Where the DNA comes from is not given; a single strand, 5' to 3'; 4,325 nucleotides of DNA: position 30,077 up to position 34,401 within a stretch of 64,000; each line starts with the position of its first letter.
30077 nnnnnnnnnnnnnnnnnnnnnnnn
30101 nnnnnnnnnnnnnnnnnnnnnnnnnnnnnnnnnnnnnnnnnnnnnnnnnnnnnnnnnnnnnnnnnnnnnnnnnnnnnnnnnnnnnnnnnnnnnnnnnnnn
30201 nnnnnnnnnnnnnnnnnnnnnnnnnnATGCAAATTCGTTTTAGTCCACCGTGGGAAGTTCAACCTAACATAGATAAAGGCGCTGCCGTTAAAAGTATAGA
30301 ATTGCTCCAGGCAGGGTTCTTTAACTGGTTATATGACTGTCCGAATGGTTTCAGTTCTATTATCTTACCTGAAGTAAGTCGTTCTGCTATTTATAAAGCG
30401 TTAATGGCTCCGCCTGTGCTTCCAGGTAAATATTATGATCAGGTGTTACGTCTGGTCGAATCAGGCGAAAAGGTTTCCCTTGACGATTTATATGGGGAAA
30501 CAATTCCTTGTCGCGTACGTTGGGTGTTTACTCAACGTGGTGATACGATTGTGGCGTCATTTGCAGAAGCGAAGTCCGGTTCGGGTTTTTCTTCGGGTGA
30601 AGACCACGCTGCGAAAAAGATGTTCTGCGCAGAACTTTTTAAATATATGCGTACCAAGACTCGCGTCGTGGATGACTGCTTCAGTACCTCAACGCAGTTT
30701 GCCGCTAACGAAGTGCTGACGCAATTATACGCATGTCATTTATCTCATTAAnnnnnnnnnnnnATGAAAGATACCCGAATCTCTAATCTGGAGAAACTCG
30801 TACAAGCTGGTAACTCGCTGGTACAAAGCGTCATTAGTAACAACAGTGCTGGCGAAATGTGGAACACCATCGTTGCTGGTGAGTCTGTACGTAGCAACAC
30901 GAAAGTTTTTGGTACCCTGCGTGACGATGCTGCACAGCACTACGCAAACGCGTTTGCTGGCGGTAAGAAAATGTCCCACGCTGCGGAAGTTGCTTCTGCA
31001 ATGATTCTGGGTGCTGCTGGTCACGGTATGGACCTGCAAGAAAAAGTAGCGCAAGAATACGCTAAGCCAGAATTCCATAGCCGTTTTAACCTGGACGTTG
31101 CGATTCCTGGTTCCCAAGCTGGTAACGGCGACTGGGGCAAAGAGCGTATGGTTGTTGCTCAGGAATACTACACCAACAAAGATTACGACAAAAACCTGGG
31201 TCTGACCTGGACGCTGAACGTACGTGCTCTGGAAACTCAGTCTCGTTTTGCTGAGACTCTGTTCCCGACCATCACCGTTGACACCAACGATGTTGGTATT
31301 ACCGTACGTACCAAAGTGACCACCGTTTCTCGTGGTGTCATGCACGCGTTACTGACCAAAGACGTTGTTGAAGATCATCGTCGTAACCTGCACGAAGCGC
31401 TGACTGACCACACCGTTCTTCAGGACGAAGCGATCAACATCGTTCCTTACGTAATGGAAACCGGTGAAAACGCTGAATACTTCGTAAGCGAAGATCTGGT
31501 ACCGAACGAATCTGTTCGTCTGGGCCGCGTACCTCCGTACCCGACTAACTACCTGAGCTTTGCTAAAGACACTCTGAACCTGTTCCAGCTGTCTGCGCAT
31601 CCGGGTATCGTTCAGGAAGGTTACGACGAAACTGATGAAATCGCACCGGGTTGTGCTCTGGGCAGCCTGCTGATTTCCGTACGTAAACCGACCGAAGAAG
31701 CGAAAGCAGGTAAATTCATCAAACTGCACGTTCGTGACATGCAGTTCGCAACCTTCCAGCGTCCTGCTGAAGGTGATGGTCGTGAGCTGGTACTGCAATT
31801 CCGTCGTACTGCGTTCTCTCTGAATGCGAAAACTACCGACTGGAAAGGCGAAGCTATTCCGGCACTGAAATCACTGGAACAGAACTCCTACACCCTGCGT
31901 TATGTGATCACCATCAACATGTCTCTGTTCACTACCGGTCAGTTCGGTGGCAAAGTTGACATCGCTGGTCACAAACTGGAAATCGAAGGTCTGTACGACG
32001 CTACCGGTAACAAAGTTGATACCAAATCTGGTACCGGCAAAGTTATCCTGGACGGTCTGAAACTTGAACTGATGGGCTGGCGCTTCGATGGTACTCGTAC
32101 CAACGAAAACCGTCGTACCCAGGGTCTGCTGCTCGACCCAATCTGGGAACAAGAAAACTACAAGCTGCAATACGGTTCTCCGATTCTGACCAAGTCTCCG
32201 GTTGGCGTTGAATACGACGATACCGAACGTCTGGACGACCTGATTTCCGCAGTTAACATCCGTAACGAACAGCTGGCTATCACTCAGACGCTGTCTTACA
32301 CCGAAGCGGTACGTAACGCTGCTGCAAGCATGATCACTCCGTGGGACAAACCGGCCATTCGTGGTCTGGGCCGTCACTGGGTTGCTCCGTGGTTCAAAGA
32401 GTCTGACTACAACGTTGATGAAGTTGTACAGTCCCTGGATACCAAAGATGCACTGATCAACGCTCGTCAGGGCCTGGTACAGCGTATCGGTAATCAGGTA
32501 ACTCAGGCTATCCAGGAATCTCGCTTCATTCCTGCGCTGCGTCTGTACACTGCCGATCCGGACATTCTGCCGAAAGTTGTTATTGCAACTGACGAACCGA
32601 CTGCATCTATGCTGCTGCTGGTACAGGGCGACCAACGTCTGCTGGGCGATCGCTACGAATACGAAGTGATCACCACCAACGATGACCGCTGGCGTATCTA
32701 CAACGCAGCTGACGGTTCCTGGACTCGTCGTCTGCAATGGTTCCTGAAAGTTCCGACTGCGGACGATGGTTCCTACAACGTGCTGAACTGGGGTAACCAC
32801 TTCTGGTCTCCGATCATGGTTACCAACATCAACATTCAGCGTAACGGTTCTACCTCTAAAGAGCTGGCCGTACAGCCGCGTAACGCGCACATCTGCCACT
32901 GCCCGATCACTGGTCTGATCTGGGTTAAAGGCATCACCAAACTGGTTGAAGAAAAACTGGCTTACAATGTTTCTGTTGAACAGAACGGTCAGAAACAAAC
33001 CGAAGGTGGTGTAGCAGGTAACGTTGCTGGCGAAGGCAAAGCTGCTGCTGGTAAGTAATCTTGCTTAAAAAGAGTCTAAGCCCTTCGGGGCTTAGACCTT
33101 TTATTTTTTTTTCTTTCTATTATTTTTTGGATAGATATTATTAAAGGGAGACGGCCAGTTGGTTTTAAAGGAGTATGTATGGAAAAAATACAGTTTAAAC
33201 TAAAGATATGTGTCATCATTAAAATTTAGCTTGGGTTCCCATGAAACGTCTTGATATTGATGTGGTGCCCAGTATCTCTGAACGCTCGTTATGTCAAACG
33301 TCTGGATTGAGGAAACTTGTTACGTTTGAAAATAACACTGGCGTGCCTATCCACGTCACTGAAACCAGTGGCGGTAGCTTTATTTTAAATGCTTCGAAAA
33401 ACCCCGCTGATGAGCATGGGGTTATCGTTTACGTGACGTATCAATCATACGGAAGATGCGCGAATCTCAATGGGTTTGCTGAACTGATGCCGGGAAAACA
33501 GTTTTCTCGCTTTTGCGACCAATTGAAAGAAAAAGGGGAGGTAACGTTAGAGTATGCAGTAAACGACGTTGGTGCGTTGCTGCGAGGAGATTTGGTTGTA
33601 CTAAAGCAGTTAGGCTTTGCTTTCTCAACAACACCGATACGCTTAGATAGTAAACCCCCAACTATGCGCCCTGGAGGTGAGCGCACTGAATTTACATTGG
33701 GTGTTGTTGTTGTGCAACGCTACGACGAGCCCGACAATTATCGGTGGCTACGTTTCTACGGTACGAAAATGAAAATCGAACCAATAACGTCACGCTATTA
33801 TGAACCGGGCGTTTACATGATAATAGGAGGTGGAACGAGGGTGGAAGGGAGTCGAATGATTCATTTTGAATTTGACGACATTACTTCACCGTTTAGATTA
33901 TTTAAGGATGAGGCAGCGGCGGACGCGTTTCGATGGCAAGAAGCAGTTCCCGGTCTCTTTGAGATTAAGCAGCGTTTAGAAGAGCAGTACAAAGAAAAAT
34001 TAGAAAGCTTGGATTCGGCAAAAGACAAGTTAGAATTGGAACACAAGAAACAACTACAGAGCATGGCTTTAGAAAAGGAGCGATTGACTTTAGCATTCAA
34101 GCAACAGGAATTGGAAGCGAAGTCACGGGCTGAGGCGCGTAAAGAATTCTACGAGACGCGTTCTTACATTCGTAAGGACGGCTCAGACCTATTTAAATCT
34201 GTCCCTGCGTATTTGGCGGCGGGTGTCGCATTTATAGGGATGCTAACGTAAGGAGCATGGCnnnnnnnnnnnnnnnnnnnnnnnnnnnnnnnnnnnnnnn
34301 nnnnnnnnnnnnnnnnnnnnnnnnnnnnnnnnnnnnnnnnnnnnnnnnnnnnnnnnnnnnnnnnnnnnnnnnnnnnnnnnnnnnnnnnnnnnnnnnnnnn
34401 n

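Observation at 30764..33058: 764-aa protein with extreme host-like codon bias: major capsid protein or another very abundant protein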

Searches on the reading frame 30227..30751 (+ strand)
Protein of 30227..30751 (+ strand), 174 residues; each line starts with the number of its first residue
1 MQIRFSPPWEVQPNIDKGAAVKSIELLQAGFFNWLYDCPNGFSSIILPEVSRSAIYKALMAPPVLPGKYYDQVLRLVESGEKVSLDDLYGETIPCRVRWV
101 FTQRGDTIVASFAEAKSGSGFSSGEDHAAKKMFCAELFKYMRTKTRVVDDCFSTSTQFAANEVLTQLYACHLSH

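Call 3: search_protein_families(library=pfam, proteins=[window:30227-30751:+], max_evalue=0.1)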
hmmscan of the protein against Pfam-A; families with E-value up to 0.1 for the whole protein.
window:30227-30751:+ (174 aa): 0 families

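Call 4: search_protein_families(library=phrogs, proteins=[window:30227-30751:+], max_evalue=0.01)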
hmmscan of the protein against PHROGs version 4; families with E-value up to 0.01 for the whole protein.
window:30227-30751:+ (174 aa): 1 family
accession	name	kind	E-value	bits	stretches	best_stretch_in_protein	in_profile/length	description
phrog_8266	-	unknown function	9.3e-96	320.1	1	1-174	1-175/178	-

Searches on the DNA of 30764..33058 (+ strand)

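Call 5: search_dna_similar(query=window:30764-33058:+, collection=phages, mode=near)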
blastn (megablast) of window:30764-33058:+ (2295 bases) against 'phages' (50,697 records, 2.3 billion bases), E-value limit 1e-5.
Records with a match: 72; places in all: 72; records where one place covers at least 80% of the query: 5.
Best place of each record, by identity: 95-99% 2; 90-95% 9; 80-90% 27; 60-80% 34.
By first word of the organism name: Erwinia 34; Salmonella 32; Escherichia 2; Cronobacter 2; Enterobacteria 1; Proteus 1.
By host as written in the record: - 23; Erwinia amylovora ATCC 29780 18; Erwinia amylovora 15; Salmonella enterica 4; Salmonella sp. 2; Escherichia coli 2; Cronobacter sakazakii 2; Salmonella enterica subsp. enterica serovar Enteritidis 1; and 5 more.
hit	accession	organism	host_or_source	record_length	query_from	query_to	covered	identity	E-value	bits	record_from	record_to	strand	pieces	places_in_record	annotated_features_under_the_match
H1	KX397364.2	Erwinia phage vB_EamM_Asesino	Erwinia amylovora ATCC 29780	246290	1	2225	97%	80.5%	0e+0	1677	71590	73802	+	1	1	putative major capsid protein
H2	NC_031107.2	Erwinia phage vB_EamM_Asesino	Erwinia amylovora ATCC 29780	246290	1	2225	97%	80.5%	0e+0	1677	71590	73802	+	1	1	major head protein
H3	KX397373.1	Erwinia phage vB_EamM_Stratton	Erwinia amylovora ATCC 29780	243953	1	2217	97%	79.8%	0e+0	1585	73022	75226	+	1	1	putative major capsid protein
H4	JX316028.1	Erwinia phage phiEaH2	Erwinia amylovora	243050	1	2217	97%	79.7%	0e+0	1580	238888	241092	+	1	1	phage major capsid protein | hypothetical protein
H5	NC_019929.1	Erwinia phage phiEaH2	Erwinia amylovora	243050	1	2217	97%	79.7%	0e+0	1580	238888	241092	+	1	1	major head protein | hypothetical protein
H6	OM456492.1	Salmonella phage SaP7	Salmonella sp.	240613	400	2207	79%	82.9%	0e+0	1611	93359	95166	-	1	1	putative major capsid protein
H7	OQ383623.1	Salmonella phage MET_P1_082_240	cattle manure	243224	400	2207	79%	82.5%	0e+0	1578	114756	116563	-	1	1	putative capsid protein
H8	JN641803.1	Salmonella phage SPN3US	-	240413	400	2198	78%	82.9%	0e+0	1611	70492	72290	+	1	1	putative major capsid protein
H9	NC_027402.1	Salmonella phage SPN3US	-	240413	400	2198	78%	82.9%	0e+0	1611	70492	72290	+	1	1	major head protein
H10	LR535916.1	Salmonella phage SPFM19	-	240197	400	2207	79%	82.4%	0e+0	1567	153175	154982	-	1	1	phage major capsid protein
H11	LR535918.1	Salmonella phage SPFM22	-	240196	400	2207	79%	82.4%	0e+0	1567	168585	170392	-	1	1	phage major capsid protein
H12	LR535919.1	Salmonella phage SPFM21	-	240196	400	2207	79%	82.4%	0e+0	1567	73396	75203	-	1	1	phage major capsid protein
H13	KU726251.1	Enterobacteria phage SEGD1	Salmonella enterica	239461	400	2198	78%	82.8%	0e+0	1594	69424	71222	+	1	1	putative major capsid protein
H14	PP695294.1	Salmonella phage 1252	Salmonella enterica subsp. enterica ...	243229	400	2198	78%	82.7%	0e+0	1589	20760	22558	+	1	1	hypothetical protein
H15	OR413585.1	Salmonella phage SPLA5c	Salmonella enterica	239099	400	2198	78%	82.7%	0e+0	1583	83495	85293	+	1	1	major head protein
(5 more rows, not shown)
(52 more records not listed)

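Call 9: get_annotated_region(hit=H9, flank=6000)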
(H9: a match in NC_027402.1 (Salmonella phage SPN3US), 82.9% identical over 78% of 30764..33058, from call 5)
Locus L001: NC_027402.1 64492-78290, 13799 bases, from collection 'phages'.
description: Salmonella phage SPN3US, complete genome.
organism: Salmonella phage SPN3US (NCBI taxid 1090134)
taxonomy: Viruses; Duplodnaviria; Heunggongvirae; Uroviricota; Caudoviricetes; Seoulvirus; Seoulvirus SPN3US
host: -; source: -; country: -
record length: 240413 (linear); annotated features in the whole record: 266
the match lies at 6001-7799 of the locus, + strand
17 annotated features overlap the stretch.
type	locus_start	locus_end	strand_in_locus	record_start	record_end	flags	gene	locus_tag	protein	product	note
CDS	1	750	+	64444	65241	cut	-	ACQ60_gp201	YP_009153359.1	hypothetical protein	-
CDS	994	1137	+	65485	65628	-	-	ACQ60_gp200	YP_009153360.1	hypothetical protein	-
CDS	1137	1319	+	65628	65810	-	-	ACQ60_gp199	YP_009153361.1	hypothetical protein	-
CDS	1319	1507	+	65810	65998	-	-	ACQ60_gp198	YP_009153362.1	hypothetical protein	-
CDS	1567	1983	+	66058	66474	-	-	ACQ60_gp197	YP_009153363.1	hypothetical protein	-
CDS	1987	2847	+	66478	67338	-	-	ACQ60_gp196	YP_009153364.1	hypothetical protein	-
CDS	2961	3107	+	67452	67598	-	-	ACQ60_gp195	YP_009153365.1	hypothetical protein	-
CDS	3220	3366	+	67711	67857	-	-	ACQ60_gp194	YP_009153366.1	hypothetical protein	-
CDS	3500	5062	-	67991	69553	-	-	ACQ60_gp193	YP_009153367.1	DnaB-like replicative helicase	-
CDS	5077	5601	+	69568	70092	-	-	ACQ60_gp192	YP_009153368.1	hypothetical protein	-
CDS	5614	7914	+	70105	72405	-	-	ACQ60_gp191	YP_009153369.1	major head protein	-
CDS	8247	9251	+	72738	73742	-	-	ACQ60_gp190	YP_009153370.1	hypothetical protein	-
CDS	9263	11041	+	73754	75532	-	-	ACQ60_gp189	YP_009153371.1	polymerase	-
CDS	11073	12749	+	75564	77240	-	-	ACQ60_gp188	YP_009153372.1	hypothetical protein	-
CDS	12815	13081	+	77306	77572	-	-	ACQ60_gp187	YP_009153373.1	hypothetical protein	-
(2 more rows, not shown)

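Call 10: get_annotated_region(hit=H2, flank=6000)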
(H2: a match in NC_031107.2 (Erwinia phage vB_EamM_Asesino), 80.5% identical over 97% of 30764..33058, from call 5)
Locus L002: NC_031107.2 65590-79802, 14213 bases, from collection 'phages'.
description: Erwinia phage vB_EamM_Asesino, complete genome.
organism: Erwinia phage vB_EamM_Asesino (NCBI taxid 1883370)
taxonomy: Viruses; Duplodnaviria; Heunggongvirae; Uroviricota; Caudoviricetes; Erskinevirus; Erskinevirus asesino
host: Erwinia amylovora ATCC 29780; source: branches and blossoms; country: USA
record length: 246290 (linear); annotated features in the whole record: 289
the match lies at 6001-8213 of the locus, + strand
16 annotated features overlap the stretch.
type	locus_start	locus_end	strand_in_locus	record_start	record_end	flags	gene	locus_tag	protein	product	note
CDS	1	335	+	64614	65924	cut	-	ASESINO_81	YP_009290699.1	putative virion structural protein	gp81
CDS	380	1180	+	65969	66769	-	-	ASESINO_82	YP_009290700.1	hypothetical protein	gp82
CDS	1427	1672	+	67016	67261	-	-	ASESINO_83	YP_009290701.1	hypothetical protein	gp83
CDS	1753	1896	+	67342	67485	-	-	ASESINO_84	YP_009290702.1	hypothetical protein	gp84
CDS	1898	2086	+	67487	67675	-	-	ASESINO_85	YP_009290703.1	hypothetical protein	gp85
CDS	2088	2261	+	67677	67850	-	-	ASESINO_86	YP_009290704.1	hypothetical protein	gp86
CDS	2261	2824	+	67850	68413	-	-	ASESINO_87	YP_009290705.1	hypothetical protein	gp87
CDS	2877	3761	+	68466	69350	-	-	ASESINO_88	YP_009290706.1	hypothetical protein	gp88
CDS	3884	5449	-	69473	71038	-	-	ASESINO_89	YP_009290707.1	DnaB-like replicative helicase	gp89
CDS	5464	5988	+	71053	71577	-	-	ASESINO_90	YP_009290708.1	hypothetical protein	gp90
CDS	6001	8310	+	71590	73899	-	-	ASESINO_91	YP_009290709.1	major head protein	gp91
CDS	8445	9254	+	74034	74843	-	-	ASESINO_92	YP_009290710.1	hypothetical protein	gp92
CDS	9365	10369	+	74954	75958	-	-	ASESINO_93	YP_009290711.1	hypothetical protein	gp93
CDS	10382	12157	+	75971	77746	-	-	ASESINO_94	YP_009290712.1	polymerase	gp94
CDS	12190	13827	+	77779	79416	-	-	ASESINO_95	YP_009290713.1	hypothetical protein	gp95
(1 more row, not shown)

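Call 41: search_dna_similar(query=window:30764-33058:+, collection=plasmids, mode=near, max_rows=10)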
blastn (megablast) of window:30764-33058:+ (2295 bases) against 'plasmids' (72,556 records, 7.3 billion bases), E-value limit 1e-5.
Records with a match: 1; places in all: 1; records where one place covers at least 80% of the query: 1.
Best place of each record, by identity: 80-90% 1.
By first word of the organism name: Enterobacter 1.
By predicted mobility (MOB-suite, as given by PLSDB): non-mobilizable 1.
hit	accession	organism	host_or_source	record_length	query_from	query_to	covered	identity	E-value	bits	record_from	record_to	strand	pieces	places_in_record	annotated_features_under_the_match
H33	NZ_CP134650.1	Enterobacter ludwigii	Larus michahellis,bacteria,cloaca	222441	1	2278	99%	89.8%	0e+0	2907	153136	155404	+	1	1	hypothetical protein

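Call 42: search_dna_similar(query=window:30764-33058:+, collection=ecoli_genomes, mode=near, max_rows=10)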
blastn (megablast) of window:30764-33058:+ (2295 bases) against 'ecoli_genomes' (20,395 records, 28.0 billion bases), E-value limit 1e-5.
Records with a match: 1; places in all: 1; records where one place covers at least 80% of the query: 1.
Genomes with a match: 1 of 5426; with a place that covers at least 80% of the query: 1. Places per genome that has any: lowest 1, median 1, highest 1. On chromosomes: 0 places; on plasmids: 1.
Best place of each record, by identity: 80-90% 1.
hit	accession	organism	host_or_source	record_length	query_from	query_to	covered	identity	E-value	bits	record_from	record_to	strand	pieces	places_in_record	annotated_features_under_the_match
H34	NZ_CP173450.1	Escherichia coli strain 98232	Homo sapiens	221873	1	2295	100%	89.7%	0e+0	2916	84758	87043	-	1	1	hypothetical protein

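Call 43: get_annotated_region(hit=H34, flank=3000)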
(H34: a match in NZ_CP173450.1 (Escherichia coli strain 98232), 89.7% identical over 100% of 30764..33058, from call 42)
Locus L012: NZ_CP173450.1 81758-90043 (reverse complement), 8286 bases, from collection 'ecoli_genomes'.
description: Escherichia coli strain 98232 plasmid p98232-contig_4, complete sequence
organism: Escherichia coli strain 98232 (NCBI taxid 562)
replicon: plasmid p98232-contig_4; assembly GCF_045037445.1
host: Homo sapiens; source: urine; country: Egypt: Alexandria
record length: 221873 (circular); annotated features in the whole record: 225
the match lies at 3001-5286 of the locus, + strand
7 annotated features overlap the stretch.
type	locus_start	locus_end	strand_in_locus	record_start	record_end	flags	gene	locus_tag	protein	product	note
CDS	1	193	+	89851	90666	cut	-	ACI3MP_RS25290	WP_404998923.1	hypothetical protein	-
CDS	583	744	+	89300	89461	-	-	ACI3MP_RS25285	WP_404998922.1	hypothetical protein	-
CDS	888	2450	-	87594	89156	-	-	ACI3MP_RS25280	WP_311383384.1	DnaB family ATPase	-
CDS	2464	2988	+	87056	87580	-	-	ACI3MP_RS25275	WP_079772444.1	hypothetical protein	-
CDS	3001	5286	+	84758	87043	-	-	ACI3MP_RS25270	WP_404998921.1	hypothetical protein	-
CDS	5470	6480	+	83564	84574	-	-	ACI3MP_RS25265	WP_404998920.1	hypothetical protein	-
CDS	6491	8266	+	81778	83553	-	-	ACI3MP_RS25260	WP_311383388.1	hypothetical protein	-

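Call 44: get_annotated_region(hit=H33, flank=3000)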
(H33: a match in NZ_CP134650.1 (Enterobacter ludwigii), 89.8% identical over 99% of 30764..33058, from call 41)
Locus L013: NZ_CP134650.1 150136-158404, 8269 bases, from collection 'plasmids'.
description: Enterobacter ludwigii strain 51A:C plasmid unnamed1, complete sequence
organism: Enterobacter ludwigii (NCBI taxid 299767)
taxonomy: Bacteria; Pseudomonadota; Gammaproteobacteria; Enterobacterales; Enterobacteriaceae; Enterobacter; Enterobacter ludwigii
host: -; source: Larus michahellis,bacteria,cloaca; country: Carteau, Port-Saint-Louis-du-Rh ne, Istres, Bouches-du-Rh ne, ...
typing (MOB-suite, as given by PLSDB): non-mobilizable
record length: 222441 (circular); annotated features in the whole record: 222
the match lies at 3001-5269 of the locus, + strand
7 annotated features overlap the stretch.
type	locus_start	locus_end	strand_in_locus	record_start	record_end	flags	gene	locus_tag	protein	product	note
CDS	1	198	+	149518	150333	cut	-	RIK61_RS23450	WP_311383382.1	hypothetical protein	-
CDS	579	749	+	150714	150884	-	-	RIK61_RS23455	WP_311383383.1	hypothetical protein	-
CDS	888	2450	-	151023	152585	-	-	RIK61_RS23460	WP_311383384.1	DnaB family ATPase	-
CDS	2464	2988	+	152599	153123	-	-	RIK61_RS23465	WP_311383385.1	hypothetical protein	-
CDS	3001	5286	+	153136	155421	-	-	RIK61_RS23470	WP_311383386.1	hypothetical protein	-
CDS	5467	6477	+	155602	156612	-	-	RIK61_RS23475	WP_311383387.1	hypothetical protein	-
CDS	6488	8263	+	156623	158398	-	-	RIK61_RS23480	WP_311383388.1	hypothetical protein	-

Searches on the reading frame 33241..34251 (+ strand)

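Call 3: search_protein_families(library=pfam, proteins=[window:33241-34251:+], max_evalue=0.1)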
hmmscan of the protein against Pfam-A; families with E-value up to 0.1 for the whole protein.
window:33241-34251:+ (336 aa): 0 families

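Call 4: search_protein_families(library=phrogs, proteins=[window:33241-34251:+], max_evalue=0.01)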
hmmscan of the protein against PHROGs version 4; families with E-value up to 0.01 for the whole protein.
window:33241-34251:+ (336 aa): 2 families
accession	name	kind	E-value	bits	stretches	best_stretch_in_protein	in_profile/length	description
phrog_7286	-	unknown function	5.8e-115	384.9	1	1-335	1-341/342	-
phrog_7727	-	unknown function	4.4e-10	40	1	149-328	177-365/377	-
